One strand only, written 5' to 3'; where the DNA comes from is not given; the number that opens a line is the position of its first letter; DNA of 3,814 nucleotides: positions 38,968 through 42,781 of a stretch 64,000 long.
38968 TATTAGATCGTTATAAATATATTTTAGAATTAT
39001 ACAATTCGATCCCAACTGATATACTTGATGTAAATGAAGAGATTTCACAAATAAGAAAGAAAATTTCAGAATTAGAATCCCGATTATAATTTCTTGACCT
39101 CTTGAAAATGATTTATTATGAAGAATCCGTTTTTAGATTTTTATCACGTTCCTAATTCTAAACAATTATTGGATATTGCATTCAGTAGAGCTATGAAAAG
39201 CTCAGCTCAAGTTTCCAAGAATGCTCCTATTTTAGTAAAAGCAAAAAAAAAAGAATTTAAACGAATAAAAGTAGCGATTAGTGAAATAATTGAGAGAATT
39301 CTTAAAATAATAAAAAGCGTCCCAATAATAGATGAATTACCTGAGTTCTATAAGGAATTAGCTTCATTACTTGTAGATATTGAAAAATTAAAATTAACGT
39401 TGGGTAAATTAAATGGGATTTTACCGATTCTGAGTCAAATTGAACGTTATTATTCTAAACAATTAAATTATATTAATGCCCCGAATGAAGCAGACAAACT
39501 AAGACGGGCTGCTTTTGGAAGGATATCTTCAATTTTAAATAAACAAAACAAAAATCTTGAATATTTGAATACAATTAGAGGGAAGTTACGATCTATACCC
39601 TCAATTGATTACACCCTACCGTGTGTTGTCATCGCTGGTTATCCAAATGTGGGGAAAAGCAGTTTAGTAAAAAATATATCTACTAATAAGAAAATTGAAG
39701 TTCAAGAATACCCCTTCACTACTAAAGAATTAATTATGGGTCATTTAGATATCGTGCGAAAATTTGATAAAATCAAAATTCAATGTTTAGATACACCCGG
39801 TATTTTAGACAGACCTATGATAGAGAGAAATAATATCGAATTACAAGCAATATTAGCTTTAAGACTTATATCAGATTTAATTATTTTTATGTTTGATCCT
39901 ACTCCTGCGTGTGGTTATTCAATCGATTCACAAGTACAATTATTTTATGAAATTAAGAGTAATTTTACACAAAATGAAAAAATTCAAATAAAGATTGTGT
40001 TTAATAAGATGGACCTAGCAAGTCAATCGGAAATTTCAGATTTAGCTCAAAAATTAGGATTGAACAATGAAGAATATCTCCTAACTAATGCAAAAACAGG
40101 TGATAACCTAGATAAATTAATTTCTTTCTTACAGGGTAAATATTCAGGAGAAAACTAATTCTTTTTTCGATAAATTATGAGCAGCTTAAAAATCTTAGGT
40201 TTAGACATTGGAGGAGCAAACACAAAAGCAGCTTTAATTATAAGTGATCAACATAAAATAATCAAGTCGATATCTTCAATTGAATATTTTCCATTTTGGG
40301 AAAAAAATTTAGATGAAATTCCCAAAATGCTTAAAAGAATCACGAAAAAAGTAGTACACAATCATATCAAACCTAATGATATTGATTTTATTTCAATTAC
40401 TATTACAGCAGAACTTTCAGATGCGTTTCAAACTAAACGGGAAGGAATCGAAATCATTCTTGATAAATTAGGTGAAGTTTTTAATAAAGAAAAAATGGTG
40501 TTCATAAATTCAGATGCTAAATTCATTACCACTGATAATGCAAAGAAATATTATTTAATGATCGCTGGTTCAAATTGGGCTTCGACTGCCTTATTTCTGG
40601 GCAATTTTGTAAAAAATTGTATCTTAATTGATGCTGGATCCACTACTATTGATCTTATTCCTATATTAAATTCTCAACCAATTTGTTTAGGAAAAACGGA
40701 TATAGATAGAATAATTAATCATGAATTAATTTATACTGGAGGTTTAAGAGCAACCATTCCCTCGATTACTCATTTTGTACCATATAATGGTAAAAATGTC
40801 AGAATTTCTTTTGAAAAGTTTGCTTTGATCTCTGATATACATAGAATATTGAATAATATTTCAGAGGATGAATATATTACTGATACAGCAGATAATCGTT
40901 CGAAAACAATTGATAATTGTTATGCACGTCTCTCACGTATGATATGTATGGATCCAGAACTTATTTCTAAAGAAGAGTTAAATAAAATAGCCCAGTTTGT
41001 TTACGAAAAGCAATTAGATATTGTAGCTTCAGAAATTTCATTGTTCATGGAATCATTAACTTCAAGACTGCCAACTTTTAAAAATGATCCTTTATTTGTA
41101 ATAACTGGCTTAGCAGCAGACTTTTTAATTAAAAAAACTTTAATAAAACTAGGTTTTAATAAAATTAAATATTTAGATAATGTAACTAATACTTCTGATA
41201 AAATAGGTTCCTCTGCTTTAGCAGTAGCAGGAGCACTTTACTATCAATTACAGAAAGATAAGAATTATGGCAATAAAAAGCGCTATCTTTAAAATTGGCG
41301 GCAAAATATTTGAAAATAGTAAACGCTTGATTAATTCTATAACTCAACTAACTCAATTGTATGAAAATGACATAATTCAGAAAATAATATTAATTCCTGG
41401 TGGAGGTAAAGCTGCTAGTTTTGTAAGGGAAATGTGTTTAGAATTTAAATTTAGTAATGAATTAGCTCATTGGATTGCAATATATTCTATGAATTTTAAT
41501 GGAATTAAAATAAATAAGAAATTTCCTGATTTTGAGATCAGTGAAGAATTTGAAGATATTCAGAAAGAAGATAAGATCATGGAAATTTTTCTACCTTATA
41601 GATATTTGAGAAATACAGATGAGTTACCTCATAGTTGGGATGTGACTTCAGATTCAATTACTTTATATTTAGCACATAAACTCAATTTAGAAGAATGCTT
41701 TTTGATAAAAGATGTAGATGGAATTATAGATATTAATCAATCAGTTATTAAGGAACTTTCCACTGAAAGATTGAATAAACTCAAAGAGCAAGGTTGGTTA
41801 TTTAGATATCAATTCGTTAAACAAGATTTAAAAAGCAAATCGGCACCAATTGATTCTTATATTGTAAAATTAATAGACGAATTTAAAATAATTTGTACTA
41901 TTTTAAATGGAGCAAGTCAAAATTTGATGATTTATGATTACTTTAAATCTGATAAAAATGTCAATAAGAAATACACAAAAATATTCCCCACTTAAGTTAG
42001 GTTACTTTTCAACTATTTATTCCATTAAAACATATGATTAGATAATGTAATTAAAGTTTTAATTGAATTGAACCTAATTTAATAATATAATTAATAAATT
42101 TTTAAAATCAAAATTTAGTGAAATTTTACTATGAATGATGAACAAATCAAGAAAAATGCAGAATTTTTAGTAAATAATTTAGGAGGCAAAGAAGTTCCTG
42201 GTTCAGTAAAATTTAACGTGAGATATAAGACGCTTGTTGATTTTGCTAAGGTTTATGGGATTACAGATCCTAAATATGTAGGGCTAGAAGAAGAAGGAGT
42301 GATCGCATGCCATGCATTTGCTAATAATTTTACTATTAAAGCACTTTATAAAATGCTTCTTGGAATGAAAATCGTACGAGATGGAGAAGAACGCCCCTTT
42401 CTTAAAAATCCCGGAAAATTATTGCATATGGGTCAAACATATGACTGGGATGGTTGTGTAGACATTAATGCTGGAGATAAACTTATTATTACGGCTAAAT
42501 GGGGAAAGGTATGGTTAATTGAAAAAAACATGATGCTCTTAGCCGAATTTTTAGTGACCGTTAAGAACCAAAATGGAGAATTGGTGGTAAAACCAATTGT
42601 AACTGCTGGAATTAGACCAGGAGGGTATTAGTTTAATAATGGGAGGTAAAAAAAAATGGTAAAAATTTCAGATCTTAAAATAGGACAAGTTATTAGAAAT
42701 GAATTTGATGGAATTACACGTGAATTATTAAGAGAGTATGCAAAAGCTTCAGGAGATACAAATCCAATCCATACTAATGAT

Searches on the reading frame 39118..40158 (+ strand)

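Call 63: search_protein_families(library=pfam, proteins=[window:39118-40158:+], max_evalue=0.0001)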
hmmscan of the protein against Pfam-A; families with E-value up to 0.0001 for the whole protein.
window:39118-40158:+ (346 aa): 6 families
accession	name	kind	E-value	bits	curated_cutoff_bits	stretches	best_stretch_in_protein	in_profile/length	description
PF17835.6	NOG1_N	-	1.1e-32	113.8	22.9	1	10-164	6-160/160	NOG1 N-terminal helical domain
PF06858.20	NOG1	-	1.2e-19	70.3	27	1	239-299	1-58/58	Nucleolar GTP-binding protein 1 (NOG1)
PF01926.29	MMR_HSR1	-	1.3e-18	67.6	21.9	1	170-297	2-113/113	50S ribosome-binding GTPase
PF03193.22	RsgA_GTPase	-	1.4e-09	38.4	30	1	285-342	50-108/174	RsgA GTPase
PF02421.24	FeoB_N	-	1e-06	28.8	27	1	170-334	3-152/156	Ferrous iron transport protein B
PF00071.28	Ras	-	1.6e-05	24.9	21.6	0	170-335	2-153/162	Ras family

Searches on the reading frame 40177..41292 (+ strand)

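Call 63: search_protein_families(library=pfam, proteins=[window:40177-41292:+], max_evalue=0.0001)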
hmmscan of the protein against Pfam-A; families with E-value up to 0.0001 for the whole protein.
window:40177-41292:+ (371 aa): 2 families
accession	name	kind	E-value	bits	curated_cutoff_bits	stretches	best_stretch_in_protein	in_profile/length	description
PF01968.24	Hydantoinase_A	-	9.9e-22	77.9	22.9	1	73-331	4-269/291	Hydantoinase/oxoprolinase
PF00370.27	FGGY_N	-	2.6e-05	24.4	28.8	1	6-76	2-77/245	FGGY family of carbohydrate kinases, N-terminal domain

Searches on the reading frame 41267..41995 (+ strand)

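Call 63: search_protein_families(library=pfam, proteins=[window:41267-41995:+], max_evalue=0.0001)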
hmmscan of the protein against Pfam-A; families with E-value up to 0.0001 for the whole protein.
window:41267-41995:+ (242 aa): 1 family
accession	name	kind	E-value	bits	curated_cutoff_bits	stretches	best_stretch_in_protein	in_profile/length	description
PF00696.33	AA_kinase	-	4.8e-12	46.5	24.9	1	7-179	4-203/234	Amino acid kinase family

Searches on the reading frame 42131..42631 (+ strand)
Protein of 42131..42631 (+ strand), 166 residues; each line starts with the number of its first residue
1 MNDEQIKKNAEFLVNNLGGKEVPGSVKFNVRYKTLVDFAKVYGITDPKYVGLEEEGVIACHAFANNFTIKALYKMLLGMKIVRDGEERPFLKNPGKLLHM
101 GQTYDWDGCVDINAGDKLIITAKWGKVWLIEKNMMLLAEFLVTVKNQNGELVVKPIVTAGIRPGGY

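Call 64: search_protein_families(library=pfam, proteins=[window:42131-42631:+], max_evalue=0.0001)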
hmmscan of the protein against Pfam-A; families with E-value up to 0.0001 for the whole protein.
window:42131-42631:+ (166 aa): 1 family
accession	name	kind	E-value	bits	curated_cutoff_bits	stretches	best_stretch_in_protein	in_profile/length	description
PF13452.11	FAS1_DH_region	-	1.9e-05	25.2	22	1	19-153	4-130/132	FAS1-like, dehydratase domain region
